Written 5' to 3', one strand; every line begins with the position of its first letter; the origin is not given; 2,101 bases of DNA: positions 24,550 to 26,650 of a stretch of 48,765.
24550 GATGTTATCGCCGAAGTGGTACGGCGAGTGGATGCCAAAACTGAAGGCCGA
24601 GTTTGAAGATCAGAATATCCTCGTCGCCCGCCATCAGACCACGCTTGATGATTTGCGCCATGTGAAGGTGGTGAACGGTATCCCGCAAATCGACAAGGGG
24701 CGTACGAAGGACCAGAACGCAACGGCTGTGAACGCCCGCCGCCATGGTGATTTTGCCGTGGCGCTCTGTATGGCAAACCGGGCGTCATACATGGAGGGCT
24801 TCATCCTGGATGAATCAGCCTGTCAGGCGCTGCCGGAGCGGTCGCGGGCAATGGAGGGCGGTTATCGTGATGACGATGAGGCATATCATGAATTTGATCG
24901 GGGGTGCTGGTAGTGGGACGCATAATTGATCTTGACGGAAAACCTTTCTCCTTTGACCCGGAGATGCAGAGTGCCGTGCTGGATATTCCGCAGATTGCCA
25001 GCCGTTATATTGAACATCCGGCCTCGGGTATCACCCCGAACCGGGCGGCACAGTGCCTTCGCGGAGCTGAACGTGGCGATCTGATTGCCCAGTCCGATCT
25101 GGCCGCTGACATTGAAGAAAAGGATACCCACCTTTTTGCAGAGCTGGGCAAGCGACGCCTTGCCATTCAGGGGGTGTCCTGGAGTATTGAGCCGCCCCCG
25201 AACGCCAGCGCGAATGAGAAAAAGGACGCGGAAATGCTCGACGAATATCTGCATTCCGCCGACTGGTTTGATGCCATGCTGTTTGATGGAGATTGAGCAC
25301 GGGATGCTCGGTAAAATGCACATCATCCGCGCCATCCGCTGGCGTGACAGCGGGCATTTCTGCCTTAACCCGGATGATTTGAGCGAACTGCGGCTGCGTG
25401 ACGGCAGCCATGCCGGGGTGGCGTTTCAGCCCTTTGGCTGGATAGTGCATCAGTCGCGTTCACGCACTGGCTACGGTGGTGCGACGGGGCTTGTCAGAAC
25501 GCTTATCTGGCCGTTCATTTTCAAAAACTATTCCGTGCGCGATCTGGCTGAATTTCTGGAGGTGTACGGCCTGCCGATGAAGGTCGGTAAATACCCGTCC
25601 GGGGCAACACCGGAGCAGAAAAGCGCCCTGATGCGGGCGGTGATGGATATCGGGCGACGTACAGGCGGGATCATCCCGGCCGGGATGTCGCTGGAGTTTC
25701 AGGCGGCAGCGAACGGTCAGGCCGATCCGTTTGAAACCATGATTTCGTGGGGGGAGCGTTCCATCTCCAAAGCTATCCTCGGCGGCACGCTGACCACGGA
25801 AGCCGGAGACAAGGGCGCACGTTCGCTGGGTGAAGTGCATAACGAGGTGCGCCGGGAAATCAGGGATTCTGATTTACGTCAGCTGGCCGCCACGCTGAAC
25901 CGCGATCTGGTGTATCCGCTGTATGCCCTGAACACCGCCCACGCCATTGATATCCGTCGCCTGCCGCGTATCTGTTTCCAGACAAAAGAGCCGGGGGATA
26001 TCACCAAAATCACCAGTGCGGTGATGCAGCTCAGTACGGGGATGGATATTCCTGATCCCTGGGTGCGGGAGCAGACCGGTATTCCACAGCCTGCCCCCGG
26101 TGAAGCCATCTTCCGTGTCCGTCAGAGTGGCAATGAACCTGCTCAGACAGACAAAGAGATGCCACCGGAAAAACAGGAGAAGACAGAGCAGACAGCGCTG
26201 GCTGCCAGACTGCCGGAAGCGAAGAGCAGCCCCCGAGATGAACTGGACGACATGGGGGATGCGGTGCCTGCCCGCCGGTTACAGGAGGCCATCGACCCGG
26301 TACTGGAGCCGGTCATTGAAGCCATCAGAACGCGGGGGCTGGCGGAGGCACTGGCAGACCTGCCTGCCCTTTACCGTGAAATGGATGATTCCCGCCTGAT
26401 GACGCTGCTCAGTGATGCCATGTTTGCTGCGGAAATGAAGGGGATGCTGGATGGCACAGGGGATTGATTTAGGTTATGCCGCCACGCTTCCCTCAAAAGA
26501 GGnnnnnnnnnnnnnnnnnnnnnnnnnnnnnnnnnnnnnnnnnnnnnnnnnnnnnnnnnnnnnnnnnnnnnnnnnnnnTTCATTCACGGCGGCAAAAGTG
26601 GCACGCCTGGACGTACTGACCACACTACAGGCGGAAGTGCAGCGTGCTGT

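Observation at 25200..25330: Portal gene split by a +1 frameshift (possible defective prophage or sequencing error)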

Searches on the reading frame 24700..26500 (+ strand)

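Call 25: search_solved_structures(query=L001:3214-4800:+, max_evalue=0.01, show_alignments=1)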
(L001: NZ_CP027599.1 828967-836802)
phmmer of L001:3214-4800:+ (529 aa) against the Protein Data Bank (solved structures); distinct sequences matched with E-value up to 0.01: 2.
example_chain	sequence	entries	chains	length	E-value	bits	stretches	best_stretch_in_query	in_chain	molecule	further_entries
9khx_X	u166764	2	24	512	6.4e-194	648.7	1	1-529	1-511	Portal protein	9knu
8rka_A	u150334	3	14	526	2e-132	445.9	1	1-527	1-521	Portal protein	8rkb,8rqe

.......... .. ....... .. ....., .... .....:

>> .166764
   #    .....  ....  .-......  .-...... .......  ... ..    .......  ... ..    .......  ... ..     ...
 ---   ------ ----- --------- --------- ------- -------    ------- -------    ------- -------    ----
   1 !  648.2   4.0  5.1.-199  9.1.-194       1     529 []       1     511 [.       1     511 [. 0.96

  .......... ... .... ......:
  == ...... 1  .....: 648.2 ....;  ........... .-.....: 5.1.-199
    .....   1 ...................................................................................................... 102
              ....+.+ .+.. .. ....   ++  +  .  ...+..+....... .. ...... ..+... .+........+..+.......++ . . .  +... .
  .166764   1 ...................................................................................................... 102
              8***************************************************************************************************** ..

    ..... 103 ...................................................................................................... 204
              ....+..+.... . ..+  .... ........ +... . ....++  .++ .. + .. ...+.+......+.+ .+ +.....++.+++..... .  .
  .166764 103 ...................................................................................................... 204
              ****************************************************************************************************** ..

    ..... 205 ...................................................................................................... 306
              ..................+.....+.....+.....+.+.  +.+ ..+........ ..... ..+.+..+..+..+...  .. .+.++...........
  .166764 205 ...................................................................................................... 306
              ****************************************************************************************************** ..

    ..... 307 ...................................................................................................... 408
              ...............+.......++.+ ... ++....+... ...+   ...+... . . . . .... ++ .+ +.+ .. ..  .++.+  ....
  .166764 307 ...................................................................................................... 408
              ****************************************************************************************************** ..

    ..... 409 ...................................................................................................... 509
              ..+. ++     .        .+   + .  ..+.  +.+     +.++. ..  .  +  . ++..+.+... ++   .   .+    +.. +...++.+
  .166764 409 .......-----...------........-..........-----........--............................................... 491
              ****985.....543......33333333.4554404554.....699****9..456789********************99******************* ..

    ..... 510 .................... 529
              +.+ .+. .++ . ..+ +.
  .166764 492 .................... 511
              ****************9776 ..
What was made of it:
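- On Portal_Mu (PF06074 / DUF935), Mu gp29-type portal: The intact allele, identical to the window apart from the gap, aligns 1-529 to 9khx 1-511 with E 6e-194 (call 25).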

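Call 40: search_solved_structures(query=L001:3514-3753:+, max_evalue=0.01, show_alignments=3)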
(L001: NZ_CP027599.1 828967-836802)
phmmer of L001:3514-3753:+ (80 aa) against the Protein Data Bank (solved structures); distinct sequences matched with E-value up to 0.01: 2.
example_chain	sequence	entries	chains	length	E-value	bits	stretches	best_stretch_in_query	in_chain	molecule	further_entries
9khx_X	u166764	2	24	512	4.1e-27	97.3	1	2-80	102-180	Portal protein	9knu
8rka_A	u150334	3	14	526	5.1e-12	49.2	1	2-80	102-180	Portal protein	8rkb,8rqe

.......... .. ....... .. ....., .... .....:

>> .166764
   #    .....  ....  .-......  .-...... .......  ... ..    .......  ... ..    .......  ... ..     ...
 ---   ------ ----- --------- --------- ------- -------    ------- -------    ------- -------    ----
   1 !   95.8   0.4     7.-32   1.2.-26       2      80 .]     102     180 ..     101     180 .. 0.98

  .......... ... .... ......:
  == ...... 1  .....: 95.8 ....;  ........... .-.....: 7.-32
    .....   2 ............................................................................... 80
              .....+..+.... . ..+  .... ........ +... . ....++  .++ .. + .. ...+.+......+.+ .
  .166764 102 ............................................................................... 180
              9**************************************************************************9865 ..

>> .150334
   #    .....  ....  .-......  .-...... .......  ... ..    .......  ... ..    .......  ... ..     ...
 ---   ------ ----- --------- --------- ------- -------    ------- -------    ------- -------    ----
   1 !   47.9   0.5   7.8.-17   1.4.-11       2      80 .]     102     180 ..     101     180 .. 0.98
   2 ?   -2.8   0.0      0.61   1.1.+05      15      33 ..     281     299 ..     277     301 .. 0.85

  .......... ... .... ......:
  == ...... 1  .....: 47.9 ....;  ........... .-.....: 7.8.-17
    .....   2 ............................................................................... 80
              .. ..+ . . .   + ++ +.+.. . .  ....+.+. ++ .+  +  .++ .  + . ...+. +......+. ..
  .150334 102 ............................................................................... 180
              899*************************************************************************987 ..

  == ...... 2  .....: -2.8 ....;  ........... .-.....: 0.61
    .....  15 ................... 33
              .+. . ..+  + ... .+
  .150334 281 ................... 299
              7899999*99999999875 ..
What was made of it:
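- The lost residues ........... align without gaps to Mu gp29 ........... (PDB 9khx, 9 of 11 identical) and to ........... of a more distant solved portal (8rka) (calls 25, 40). Any product would lack 11 residues conserved from this prophage to Mu and to a more distant solved portal (calls 25, 40).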

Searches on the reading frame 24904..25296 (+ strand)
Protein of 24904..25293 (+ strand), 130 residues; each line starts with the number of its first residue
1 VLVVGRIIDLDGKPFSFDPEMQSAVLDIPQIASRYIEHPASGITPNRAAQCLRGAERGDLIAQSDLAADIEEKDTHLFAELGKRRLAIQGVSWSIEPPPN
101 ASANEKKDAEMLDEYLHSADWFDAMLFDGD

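Call 5: search_protein_families(library=pfam, proteins=[window:24904-25293:+], max_evalue=0.01)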
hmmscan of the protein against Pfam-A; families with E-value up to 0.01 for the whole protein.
window:24904-25293:+ (130 aa): 1 family
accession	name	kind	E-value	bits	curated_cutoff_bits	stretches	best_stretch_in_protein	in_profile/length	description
PF06074.18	Portal_Mu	-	8.3e-09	35.7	23.9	1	65-128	2-61/336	Portal protein of Mu bacteriophage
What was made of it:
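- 24913..25296 (+): 5' fragment of the portal gene: codons 1-125 of the 529-codon gene, then Gly-Asp and TGA in the shifted frame. Pfam Portal_Mu, E 8e-9 (call 5).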

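Call 14: find_encoding_contigs(protein=window:24913-25296:+, flank=3000, max_places=6)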
Protein window:24913-25296:+ (127 aa): no gene with exactly this product is on record in the collection.

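Call 15: find_encoding_contigs(protein=window:24913-25293:+, flank=3000, max_places=6)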
Protein seq(127 aa) (127 aa): no gene with exactly this product is on record in the collection.

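Call 16: find_encoding_contigs(protein=window:24904-25293:+, flank=3000, max_places=6)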
Protein seq(130 aa) (130 aa): no gene with exactly this product is on record in the collection.

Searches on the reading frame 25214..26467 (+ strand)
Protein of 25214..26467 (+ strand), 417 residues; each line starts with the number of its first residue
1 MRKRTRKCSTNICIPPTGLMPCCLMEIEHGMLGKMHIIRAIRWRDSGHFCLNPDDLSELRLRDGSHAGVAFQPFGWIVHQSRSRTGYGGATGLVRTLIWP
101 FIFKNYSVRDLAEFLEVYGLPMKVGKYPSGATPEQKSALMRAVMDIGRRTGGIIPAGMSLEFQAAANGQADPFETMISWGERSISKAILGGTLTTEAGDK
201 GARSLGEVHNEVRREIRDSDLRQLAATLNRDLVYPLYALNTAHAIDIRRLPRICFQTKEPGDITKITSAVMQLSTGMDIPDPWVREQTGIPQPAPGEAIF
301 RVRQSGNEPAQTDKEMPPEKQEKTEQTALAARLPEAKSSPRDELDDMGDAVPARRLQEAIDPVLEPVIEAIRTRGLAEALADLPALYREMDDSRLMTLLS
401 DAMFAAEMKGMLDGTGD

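Call 5: search_protein_families(library=pfam, proteins=[window:25292-26464:+], max_evalue=0.01)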
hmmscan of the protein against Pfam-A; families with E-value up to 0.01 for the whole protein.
window:25292-26464:+ (391 aa): 1 family
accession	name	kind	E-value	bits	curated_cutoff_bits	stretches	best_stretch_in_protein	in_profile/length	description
PF06074.18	Portal_Mu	-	3e-71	240.9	23.9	1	10-264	84-336/336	Portal protein of Mu bacteriophage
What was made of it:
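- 25286..26467 (+): 3' fragment of the portal gene: codons 137-529, in frame 2, 100% identical in protein to the intact allele. No Shine-Dalgarno sequence lies upstream of ATG 25286. Pfam Portal_Mu, E 3e-71 (call 5).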

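Call 20: find_encoding_contigs(protein=window:25286-26464:+, flank=3000, max_places=6)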
Protein seq(393 aa) (393 aa): 16 contigs read that carry it; 6 places shown.
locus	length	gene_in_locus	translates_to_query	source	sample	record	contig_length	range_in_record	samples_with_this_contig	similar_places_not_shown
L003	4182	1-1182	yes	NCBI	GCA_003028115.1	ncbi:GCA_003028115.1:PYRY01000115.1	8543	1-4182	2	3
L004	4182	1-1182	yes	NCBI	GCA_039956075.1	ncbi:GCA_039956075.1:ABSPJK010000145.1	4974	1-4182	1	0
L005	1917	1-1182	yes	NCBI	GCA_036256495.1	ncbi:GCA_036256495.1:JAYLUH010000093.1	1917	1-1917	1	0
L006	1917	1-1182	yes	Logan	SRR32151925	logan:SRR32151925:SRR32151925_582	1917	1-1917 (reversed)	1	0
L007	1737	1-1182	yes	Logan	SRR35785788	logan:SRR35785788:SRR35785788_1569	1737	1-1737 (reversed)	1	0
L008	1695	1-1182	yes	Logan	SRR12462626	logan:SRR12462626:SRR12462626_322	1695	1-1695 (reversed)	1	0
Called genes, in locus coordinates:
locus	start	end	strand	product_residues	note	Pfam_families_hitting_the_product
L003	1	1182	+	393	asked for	PF06074:Portal_Mu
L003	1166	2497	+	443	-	PF04233:Phage_Mu_F, PF18819:MuF_C (weak)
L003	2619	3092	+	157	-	PF05069:Phage_tail_S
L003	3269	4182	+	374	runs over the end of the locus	PF10123:Mu-like_Pro_N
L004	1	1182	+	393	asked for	PF06074:Portal_Mu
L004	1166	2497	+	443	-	PF04233:Phage_Mu_F, PF18819:MuF_C (weak)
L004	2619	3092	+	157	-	PF05069:Phage_tail_S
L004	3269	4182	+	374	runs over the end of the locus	PF10123:Mu-like_Pro_N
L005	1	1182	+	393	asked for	PF06074:Portal_Mu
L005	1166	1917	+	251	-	PF04233:Phage_Mu_F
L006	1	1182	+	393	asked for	PF06074:Portal_Mu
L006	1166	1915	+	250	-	?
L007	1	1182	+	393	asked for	PF06074:Portal_Mu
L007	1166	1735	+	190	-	?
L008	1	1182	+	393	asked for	PF06074:Portal_Mu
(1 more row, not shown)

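Call 34: find_encoding_contigs(protein=window:25271-26467:+, flank=3000, max_places=6)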
Protein window:25271-26467:+ (398 aa): no gene with exactly this product is on record in the collection.

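Call 35: find_encoding_contigs(protein=window:25214-26467:+, flank=3000, max_places=6)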
Protein window:25214-26467:+ (417 aa): no gene with exactly this product is on record in the collection.
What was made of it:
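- The split products are not on record (calls 14-16, 34, 35).
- Tried and rejected: Exact-product look-ups of the N fragment (3 calls covering 2 start variants) and the C fragment (2 further start variants): nothing on record (calls 14-16, 34, 35).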
